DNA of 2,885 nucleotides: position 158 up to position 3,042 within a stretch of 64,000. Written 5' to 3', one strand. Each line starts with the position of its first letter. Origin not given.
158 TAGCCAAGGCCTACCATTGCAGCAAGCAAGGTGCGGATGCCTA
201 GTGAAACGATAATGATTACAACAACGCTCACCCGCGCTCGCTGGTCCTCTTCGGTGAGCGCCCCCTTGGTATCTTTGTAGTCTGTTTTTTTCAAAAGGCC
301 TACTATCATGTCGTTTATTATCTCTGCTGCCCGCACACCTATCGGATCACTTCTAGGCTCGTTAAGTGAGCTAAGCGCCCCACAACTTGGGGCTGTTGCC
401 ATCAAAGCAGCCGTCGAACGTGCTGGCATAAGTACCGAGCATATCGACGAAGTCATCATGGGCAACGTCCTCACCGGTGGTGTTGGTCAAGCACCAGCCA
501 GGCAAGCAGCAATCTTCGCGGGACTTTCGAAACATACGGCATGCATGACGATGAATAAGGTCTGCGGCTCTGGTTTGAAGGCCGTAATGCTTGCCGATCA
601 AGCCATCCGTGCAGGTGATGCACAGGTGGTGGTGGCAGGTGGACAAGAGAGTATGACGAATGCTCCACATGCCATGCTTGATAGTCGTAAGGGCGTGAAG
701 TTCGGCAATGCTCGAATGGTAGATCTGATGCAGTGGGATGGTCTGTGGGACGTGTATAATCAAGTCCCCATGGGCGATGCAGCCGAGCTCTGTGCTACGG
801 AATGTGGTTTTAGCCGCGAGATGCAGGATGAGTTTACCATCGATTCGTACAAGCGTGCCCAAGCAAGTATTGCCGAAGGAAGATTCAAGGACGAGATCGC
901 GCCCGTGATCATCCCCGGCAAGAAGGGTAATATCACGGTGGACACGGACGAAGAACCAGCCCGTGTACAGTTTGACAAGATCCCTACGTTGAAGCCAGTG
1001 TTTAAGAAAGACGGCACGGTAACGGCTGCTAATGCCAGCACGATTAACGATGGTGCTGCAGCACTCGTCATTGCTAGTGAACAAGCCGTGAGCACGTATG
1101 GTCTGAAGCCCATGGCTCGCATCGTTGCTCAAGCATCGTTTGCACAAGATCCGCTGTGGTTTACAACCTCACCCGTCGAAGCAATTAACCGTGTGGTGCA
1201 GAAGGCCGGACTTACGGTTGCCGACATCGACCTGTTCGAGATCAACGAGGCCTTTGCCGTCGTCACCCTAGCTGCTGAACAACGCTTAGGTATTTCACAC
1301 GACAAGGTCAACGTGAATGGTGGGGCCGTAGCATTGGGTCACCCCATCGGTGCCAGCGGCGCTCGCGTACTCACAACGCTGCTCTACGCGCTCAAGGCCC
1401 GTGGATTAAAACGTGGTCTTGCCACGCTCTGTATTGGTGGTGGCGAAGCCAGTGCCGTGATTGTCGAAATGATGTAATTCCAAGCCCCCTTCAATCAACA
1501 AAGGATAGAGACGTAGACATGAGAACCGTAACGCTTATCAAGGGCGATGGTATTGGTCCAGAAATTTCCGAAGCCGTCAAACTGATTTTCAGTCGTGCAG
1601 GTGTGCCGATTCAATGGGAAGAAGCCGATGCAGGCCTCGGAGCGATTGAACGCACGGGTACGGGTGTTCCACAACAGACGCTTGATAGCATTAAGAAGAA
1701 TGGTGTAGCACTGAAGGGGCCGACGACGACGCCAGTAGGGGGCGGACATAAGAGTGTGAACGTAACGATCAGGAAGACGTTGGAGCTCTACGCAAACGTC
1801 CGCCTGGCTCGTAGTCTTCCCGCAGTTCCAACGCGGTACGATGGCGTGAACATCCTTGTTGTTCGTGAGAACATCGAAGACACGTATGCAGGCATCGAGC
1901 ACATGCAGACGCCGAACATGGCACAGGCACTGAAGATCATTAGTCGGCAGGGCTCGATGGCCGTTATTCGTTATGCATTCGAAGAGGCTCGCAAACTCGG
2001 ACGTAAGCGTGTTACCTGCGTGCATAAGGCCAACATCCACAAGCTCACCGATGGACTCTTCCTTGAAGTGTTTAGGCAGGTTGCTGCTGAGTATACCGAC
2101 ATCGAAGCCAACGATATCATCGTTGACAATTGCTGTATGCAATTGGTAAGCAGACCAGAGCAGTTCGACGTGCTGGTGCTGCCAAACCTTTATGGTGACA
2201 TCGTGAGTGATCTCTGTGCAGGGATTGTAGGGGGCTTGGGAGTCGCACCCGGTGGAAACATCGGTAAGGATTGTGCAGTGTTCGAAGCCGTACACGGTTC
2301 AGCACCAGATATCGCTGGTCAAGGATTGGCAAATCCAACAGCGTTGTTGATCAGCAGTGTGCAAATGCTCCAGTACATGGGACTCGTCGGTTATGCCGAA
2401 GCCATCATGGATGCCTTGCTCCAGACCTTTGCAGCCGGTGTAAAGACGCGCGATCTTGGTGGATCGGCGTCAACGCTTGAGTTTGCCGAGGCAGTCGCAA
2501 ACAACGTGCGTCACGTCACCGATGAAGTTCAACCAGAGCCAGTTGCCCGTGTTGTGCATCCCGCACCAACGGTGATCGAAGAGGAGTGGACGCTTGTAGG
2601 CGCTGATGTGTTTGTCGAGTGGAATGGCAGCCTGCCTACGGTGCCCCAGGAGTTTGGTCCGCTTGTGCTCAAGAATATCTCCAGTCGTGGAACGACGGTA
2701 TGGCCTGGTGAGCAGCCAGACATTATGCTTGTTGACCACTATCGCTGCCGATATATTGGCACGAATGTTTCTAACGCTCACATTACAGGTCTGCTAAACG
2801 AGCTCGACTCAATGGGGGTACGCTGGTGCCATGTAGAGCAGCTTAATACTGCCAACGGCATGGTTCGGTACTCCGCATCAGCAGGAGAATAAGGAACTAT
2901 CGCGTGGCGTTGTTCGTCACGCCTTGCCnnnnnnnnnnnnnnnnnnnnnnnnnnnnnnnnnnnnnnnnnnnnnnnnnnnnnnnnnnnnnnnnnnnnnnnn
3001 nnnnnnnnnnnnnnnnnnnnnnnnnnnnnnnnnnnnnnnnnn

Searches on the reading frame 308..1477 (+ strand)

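Call 6: search_protein_families(library=pfam, proteins=[window:308-1477:+], max_evalue=0.001)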
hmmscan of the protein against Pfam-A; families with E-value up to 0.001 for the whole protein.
window:308-1477:+ (389 aa): 4 families
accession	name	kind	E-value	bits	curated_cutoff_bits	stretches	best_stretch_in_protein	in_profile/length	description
PF00108.29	Thiolase_N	-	1.2e-96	323.6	26.4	1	3-259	2-260/260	Thiolase, N-terminal domain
PF02803.24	Thiolase_C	-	7.6e-48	161.6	27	1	266-387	1-122/123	Thiolase, C-terminal domain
PF22691.2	Thiolase_C_1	-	4.3e-06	27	28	0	274-329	5-60/144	Thiolase C-terminal domain-like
PF00109.32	ketoacyl-synt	-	5.4e-06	26.6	20.8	1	79-119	167-207/252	Beta-ketoacyl synthase, N-terminal domain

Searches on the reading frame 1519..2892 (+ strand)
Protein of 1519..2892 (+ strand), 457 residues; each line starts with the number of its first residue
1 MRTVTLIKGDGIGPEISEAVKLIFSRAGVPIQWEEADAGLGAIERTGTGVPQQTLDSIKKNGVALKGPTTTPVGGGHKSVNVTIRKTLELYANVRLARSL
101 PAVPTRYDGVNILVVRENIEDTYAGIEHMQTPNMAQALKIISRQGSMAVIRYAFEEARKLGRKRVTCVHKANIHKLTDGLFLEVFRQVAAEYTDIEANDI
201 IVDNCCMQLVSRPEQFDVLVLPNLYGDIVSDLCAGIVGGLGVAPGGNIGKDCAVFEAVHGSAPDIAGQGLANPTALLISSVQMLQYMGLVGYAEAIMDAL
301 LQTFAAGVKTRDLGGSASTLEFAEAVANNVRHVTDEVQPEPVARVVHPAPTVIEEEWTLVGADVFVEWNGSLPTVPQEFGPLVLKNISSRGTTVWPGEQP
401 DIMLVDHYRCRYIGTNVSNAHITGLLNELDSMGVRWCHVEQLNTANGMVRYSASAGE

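Call 6: search_protein_families(library=pfam, proteins=[window:1519-2892:+], max_evalue=0.001)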
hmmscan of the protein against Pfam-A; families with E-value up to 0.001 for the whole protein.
window:1519-2892:+ (457 aa): 2 families
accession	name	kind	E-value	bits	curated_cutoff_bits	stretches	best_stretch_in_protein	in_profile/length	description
PF00180.25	Iso_dh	-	2.9e-101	339.6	27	1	3-326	1-348/348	Isocitrate/isopropylmalate dehydrogenase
PF18324.6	Isocitrate_DH_C_bact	-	2.7e-18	66.5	25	1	358-457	2-110/110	Bacterial isocitrate dehydrogenase, C-terminal domain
